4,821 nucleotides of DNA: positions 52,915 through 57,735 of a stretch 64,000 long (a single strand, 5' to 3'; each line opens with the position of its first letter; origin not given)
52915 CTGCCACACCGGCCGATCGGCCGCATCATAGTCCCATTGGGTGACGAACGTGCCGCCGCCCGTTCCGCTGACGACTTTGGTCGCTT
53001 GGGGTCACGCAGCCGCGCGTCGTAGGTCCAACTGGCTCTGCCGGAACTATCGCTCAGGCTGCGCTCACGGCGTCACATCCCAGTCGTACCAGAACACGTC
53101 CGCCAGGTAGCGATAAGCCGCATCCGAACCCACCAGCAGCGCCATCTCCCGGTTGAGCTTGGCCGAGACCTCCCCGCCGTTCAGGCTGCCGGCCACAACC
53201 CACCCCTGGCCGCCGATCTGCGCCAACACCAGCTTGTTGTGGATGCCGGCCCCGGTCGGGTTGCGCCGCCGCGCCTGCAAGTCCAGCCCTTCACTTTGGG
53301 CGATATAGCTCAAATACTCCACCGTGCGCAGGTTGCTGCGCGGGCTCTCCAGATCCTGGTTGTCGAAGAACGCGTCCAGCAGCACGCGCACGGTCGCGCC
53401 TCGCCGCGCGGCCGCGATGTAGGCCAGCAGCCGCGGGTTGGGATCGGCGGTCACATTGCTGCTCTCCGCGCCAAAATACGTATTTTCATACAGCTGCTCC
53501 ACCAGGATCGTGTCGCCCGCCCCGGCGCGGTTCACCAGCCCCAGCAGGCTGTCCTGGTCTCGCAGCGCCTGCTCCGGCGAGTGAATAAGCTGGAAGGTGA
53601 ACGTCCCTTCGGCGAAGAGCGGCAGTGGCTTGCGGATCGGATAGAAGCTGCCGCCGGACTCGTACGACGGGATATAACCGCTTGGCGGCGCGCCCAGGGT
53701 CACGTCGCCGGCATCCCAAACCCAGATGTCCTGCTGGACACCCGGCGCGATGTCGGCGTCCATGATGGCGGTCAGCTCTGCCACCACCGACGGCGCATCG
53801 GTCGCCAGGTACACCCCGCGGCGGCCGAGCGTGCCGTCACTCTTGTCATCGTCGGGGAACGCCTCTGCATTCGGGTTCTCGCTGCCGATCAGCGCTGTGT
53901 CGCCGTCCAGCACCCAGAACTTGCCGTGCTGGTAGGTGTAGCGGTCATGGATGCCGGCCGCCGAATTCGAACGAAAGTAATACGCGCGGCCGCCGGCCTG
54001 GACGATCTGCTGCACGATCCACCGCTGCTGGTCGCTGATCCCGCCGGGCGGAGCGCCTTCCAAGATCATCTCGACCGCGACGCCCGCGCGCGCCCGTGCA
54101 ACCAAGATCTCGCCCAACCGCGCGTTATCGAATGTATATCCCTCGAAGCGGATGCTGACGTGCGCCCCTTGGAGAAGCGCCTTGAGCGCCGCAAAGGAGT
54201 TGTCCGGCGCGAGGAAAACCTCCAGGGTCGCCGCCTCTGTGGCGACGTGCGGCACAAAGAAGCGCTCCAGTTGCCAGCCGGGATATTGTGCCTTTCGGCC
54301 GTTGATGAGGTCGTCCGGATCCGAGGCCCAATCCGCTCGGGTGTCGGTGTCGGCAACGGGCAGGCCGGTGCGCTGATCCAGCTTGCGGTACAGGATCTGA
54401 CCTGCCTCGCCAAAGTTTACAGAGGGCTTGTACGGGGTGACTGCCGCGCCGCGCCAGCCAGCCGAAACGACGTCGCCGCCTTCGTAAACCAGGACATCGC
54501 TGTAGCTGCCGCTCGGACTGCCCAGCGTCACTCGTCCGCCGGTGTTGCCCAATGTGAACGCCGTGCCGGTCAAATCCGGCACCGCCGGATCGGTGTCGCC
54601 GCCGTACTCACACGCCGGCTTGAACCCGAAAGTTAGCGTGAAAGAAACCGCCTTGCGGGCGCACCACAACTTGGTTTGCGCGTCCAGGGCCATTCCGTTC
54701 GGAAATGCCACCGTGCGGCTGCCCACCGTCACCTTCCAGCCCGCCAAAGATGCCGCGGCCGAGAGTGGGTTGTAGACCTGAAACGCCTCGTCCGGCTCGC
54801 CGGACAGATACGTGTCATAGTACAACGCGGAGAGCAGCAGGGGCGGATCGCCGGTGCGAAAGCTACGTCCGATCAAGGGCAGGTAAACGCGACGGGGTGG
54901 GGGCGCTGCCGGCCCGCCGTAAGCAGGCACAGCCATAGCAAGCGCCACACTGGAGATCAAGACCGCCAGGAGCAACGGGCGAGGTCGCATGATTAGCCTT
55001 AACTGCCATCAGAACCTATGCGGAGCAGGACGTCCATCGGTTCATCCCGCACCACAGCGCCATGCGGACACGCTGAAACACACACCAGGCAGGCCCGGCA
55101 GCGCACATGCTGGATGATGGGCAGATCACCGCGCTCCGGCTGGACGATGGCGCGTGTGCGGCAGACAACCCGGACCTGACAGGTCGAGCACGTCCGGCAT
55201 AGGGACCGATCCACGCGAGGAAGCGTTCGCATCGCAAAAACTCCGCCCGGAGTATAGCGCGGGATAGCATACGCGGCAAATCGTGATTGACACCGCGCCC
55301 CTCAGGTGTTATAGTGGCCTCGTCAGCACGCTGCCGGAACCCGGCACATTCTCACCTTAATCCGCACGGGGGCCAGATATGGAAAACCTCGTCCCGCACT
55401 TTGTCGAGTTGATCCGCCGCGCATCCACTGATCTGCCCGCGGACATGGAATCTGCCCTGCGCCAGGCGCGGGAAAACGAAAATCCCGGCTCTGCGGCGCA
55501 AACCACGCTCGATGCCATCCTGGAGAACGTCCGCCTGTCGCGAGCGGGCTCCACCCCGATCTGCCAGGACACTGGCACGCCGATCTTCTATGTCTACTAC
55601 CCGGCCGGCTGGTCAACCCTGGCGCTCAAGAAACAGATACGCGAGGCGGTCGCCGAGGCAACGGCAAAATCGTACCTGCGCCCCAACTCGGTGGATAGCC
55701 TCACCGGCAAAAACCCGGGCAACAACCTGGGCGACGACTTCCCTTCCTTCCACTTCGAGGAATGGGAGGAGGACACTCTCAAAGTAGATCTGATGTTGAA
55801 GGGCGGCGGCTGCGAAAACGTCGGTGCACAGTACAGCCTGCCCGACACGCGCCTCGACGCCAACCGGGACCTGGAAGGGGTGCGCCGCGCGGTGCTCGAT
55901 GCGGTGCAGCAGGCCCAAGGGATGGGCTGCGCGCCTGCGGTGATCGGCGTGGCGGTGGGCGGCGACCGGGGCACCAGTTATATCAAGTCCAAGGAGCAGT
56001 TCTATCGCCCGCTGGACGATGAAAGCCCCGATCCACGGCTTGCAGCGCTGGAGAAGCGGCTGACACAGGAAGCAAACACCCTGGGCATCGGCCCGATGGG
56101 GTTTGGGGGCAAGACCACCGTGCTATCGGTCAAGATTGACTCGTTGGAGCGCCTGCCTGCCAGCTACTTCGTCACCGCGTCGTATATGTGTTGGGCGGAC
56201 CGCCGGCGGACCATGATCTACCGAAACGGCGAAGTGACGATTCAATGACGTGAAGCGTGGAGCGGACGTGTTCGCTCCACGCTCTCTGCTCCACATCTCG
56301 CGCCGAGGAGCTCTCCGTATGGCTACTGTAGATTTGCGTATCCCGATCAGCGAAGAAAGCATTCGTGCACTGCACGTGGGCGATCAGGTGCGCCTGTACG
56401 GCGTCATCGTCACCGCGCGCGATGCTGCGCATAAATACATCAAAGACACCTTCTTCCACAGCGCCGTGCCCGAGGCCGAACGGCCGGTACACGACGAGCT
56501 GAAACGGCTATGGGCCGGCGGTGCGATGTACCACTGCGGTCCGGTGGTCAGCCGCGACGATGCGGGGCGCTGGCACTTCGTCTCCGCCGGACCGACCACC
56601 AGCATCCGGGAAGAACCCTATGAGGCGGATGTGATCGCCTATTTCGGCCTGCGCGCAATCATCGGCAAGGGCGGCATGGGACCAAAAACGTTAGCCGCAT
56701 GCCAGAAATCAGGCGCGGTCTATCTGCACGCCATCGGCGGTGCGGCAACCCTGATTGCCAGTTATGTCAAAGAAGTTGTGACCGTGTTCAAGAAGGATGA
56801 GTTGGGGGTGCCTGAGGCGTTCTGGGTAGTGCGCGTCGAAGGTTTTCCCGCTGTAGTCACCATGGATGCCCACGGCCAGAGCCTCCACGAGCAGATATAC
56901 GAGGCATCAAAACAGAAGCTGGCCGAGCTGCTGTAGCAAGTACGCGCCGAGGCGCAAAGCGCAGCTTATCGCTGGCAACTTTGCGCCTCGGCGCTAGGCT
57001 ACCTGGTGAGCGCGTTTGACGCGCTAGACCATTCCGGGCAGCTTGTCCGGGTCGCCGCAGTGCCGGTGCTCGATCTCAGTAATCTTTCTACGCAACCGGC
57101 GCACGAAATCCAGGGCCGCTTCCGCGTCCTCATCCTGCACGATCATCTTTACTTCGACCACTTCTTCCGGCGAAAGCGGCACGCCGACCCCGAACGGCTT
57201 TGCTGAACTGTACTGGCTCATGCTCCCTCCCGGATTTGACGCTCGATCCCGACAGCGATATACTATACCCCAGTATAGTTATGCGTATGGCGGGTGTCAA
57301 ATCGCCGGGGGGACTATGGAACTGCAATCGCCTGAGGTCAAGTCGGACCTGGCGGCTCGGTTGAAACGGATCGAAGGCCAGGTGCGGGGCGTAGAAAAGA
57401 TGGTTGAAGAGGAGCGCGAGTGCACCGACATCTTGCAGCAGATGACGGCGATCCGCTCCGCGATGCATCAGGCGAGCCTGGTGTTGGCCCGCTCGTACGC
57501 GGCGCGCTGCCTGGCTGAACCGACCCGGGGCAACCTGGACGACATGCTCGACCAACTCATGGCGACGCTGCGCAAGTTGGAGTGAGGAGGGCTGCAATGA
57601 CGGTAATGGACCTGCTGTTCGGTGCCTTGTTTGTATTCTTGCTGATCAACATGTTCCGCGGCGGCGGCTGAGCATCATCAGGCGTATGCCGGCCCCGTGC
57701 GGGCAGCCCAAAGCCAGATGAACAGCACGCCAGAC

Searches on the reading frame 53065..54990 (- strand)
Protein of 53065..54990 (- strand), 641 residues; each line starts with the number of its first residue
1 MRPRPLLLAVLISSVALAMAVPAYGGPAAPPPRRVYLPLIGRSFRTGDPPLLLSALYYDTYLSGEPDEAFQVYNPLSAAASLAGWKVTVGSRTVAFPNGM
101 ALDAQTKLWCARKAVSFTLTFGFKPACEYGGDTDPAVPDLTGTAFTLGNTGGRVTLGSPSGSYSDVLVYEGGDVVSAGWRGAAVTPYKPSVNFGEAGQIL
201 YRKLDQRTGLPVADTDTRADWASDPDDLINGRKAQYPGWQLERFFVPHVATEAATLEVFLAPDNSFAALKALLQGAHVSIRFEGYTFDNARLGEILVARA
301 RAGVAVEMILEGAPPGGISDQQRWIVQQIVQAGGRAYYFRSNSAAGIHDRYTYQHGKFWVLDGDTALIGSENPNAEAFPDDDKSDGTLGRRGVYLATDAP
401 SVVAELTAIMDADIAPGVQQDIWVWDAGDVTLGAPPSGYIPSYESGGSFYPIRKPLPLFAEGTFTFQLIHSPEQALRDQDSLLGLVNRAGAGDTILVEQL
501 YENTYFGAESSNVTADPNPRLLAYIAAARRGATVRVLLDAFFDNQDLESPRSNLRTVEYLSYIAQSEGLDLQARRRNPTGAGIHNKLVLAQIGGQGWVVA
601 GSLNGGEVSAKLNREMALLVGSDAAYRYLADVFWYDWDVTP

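Call 9: search_protein_families(library=pfam, proteins=[window:53065-54990:-], max_evalue=0.001)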
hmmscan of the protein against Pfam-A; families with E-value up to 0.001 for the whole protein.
window:53065-54990:- (641 aa): 2 families
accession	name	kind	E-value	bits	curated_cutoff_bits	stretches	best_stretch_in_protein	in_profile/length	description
PF13091.12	PLDc_2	-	2.7e-20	73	27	2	270-378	2-105/132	PLD-like domain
PF00932.25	LTD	-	0.00074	20.3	34.3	0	58-132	15-74/109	Lamin Tail Domain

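Call 76: search_protein_families(library=phrogs, proteins=[window:53065-54990:-], max_evalue=0.001)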
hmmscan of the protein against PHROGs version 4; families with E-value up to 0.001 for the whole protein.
window:53065-54990:- (641 aa): 2 families
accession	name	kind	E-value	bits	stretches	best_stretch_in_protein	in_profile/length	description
phrog_17878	-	unknown function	0.0007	19.4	0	254-374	117-241/483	-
phrog_12711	-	unknown function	0.00097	20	0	259-372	26-127/162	-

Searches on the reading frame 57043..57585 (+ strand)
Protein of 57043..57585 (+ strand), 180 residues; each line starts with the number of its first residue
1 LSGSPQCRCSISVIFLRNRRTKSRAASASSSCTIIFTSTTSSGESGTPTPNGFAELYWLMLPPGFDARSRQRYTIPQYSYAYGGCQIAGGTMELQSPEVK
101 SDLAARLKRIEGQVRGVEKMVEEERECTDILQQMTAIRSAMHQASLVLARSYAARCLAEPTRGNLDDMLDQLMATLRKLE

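Call 9: search_protein_families(library=pfam, proteins=[window:57043-57585:+], max_evalue=0.001)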
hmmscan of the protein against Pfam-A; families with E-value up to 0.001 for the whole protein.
window:57043-57585:+ (180 aa): 1 family
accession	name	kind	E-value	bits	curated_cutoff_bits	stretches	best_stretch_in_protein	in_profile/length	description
PF02583.22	Trns_repr_metal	-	2.7e-24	85.8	22.8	1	100-178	2-78/78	Metal-sensitive transcriptional repressor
